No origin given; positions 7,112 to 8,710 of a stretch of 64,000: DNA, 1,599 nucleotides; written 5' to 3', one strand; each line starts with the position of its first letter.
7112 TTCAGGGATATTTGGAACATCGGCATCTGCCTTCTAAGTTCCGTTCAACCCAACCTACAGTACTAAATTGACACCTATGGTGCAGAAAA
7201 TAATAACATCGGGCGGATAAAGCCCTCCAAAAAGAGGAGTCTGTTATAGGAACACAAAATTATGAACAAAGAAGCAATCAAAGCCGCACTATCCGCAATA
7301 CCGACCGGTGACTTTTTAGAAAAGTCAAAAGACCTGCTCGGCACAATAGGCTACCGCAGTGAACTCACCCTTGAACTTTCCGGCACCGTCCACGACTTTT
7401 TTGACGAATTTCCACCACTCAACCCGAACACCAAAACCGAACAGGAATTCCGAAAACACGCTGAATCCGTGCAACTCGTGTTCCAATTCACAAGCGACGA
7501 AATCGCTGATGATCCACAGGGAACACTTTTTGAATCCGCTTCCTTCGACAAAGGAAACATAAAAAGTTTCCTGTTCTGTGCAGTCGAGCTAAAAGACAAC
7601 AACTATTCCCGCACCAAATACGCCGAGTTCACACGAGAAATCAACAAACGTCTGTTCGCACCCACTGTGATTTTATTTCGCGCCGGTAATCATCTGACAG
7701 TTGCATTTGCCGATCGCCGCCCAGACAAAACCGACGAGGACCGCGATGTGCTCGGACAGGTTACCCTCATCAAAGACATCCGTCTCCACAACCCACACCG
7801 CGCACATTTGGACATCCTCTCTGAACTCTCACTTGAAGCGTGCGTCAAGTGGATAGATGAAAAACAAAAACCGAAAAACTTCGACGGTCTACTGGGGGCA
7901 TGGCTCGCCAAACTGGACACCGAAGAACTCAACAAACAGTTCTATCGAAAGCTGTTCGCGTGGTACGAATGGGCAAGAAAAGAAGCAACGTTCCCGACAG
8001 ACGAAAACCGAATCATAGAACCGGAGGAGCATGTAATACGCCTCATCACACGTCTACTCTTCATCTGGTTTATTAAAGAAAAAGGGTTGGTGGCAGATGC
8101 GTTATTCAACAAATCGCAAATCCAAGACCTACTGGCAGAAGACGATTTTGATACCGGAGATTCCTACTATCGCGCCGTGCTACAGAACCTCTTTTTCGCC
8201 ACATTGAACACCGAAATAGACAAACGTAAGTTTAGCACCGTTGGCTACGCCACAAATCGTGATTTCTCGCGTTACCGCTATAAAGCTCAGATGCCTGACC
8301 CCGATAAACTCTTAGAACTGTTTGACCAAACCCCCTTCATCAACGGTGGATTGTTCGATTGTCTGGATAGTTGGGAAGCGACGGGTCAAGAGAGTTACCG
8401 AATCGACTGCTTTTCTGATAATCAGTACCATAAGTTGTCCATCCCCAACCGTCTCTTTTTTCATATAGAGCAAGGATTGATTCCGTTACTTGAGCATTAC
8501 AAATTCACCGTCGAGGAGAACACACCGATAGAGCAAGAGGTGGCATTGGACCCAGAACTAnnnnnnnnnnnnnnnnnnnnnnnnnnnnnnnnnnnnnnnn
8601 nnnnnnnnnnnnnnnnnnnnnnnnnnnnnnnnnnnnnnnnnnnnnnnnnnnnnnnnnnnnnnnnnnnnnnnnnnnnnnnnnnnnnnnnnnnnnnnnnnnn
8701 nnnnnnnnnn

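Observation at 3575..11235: Candidate previously undescribed defence module: PLD-nuclease/SNF2 helicase + Type IIG/PglX-like N6A methyltransferase + TIR-domain protein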

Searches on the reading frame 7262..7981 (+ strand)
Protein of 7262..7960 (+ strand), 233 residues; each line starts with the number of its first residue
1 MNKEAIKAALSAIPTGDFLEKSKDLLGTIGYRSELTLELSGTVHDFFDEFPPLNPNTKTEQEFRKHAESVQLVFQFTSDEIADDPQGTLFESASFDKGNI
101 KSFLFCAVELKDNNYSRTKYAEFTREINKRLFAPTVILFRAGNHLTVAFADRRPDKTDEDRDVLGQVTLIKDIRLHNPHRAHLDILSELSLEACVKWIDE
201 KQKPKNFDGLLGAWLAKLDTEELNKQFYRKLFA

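Call 54: search_protein_families(library=pfam, proteins=[window:7262-7960:+], max_evalue=1)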
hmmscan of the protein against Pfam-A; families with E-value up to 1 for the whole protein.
window:7262-7960:+ (233 aa): 3 families
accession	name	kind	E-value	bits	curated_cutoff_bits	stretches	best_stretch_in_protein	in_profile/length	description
PF14335.11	DUF4391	-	0.0027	18.1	29.9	1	96-214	58-161/232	Domain of unknown function (DUF4391)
PF24227.1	DUF7443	-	0.044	13.9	27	0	129-148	3-22/58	Domain of unknown function (DUF7443)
PF24495.1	Ig_TMEM131_2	-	0.23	11.9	27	1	167-187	16-36/94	Transmembrane protein 131 second Ig-like domain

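Call 87: search_protein_families(library=pfam, alignment_id=A5, max_evalue=0.01)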
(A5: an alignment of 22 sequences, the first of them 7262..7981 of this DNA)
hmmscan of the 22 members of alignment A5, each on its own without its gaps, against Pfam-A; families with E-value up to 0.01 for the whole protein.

A. member 1, window:7262-7981:+ (240 aa): 1 family
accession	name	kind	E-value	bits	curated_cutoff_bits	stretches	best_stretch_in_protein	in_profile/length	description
PF14335.11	DUF4391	-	0.0026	18.1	29.9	1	96-214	58-161/232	Domain of unknown function (DUF4391)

B. families by the number of members that match (of 22 scanned): 2 families
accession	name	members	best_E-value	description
PF14335.11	DUF4391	19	1e-06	Domain of unknown function (DUF4391)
PF24227.1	DUF7443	1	0.0043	Domain of unknown function (DUF7443)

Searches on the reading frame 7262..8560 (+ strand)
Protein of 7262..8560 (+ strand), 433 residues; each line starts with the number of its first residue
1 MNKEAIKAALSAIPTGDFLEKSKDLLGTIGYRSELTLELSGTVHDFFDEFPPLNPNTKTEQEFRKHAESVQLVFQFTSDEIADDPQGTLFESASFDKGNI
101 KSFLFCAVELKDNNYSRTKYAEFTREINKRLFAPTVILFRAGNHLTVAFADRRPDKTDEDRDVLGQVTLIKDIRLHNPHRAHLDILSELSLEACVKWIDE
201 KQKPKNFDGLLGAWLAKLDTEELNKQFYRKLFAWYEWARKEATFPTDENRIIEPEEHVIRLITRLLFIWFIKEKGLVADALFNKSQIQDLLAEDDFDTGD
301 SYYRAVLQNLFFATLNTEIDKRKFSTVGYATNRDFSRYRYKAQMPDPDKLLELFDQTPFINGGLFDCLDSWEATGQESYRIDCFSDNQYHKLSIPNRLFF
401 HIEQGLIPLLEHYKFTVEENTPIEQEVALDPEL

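Call 27: search_protein_families(library=ncbifam, proteins=[window:7262-8560:+], max_evalue=0.01)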
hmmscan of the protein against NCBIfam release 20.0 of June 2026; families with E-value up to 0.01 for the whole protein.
window:7262-8560:+ (433 aa): 0 families

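Call 30: find_homologous_proteins(query=window:7262-8560:+, max_evalue=0.00001)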
Query window:7262-8560:+ (433 aa): 1571 proteins with E <= 0.00001 among 6366 candidates; the best 120 are listed.
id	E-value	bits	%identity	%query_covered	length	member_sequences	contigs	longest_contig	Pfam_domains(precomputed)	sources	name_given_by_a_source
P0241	1.8e-278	941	95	99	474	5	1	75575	-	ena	-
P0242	1.8e-270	915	93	100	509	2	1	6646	-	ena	-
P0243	1.9e-259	879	89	100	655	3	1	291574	-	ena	-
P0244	2.9e-254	862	87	100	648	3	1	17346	PF02384.23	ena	-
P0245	5.3e-251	851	86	100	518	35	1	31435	-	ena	-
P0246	1.9e-250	849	87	100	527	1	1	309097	-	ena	-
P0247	6.2e-250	847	87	100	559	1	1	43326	-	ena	-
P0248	4.2e-249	845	86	100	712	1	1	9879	-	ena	-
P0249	2.5e-247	839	85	100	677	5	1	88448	-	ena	-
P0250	5.8e-245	831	85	100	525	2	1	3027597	-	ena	-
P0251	5.3e-240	815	83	100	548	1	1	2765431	-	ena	-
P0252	1.3e-238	810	84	100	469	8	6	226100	-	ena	-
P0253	1.6e-238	810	85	97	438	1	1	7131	-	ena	-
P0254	2.9e-238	809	84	100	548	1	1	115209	-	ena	-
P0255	1.4e-237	807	86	95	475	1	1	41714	-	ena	-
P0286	1.1e-183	629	67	100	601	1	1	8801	PF14335.12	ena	-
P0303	5.0e-164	564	67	90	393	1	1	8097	PF14335.12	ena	-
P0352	5.0e-149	515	58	99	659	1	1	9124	PF14335.12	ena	-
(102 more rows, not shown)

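Call 38: predict_structure(alignment_id=A2)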
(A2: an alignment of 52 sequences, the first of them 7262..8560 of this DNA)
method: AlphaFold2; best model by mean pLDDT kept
length: 433 residues; sequences in the alignment: 52
mean_pLDDT: 74.4   pTM: 0.71
mean pLDDT of the five models: 74.4, 73.1, 73.0, 68.4, 67.6
residues with pLDDT >= 90: 98; 70-90: 205; 50-70: 57; < 50: 73
segments of 3 or more residues with pLDDT < 50: 84-92, 317-337, 360-388, 420-433
pLDDT, mean of each block of 10 residues (from residue 1): 90 93 95 86 88 81 93 88 51 64 91 87 87 87 91 69 75 87 89 93 87 84 80 91 67 72 77 77 83 75 77 53 36 44 73 66 41 38 46 84 88 62 33 26
secondary structure, 60 per line:
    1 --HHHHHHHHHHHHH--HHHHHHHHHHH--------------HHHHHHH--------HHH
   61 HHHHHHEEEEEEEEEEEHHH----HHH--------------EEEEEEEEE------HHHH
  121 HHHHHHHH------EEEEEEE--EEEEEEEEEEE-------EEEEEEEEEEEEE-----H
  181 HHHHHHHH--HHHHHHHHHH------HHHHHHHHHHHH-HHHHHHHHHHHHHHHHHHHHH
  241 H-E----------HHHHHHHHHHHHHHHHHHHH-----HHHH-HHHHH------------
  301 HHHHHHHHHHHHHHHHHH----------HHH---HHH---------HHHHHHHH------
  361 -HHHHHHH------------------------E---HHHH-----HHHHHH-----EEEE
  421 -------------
elements in order: H3-15 H18-28 H43-49 H58-66 E67-77 E102-110 H117-128 E135-141 E144-154 E162-174 H180-188 H191-200 H207-218 H220-241 H254-273 H279-282 H284-288 H301-318 H347-354 H362-368 H397-400 H406-411 E417-420

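Call 54: search_protein_families(library=pfam, proteins=[P0286, P0303, P0352], max_evalue=1)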
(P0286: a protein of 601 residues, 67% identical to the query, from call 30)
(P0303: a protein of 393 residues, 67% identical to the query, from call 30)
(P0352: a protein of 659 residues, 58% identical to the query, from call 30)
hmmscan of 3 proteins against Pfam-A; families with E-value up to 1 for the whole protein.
P0286 (601 aa): 5 families
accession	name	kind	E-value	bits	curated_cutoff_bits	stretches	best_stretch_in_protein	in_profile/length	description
PF14335.11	DUF4391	-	6.6e-05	23.4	29.9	1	62-221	26-165/232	Domain of unknown function (DUF4391)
PF02384.22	N6_Mtase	-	0.00065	19.6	20.4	1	434-475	3-40/311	N-6 DNA Methylase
PF20465.4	MmeI_hel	-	0.0024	19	27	1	261-368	3-75/75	MmeI, helicase spacer domain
PF20473.4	MmeI_Mtase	-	0.054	13.1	27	1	513-539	9-35/259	MmeI, DNA-methyltransferase domain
PF07126.18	ZapC_C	-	0.16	12.6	27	1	441-490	9-58/81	Cell-division protein ZapC, C-terminal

P0303 (393 aa): 3 families
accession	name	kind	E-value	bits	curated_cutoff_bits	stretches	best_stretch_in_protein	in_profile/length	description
PF14335.11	DUF4391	-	7.6e-06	26.4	29.9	1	83-221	42-165/232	Domain of unknown function (DUF4391)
PF20465.4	MmeI_hel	-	0.003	18.7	27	1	261-368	3-75/75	MmeI, helicase spacer domain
PF09986.15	DUF2225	-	0.1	12.8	21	1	190-266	100-172/214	Uncharacterized protein conserved in bacteria (DUF2225)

P0352 (659 aa): 6 families
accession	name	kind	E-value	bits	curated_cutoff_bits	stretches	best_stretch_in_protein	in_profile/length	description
PF14335.11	DUF4391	-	5.1e-05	23.7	29.9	1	122-215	75-161/232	Domain of unknown function (DUF4391)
PF02384.22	N6_Mtase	-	0.00088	19.1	20.4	1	432-473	3-40/311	N-6 DNA Methylase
PF07669.17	Eco57I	-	0.002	18.7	25.3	1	616-643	1-28/171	Eco57I restriction-modification methylase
PF25398.1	CUX1_N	-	0.052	14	27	1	563-606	18-61/116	CUX1-like, N-terminal tRNA-binding arm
PF20473.4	MmeI_Mtase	-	0.1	12.2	27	1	521-633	12-80/259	MmeI, DNA-methyltransferase domain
PF20465.4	MmeI_hel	-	0.14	13.4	27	1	259-366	3-75/75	MmeI, helicase spacer domain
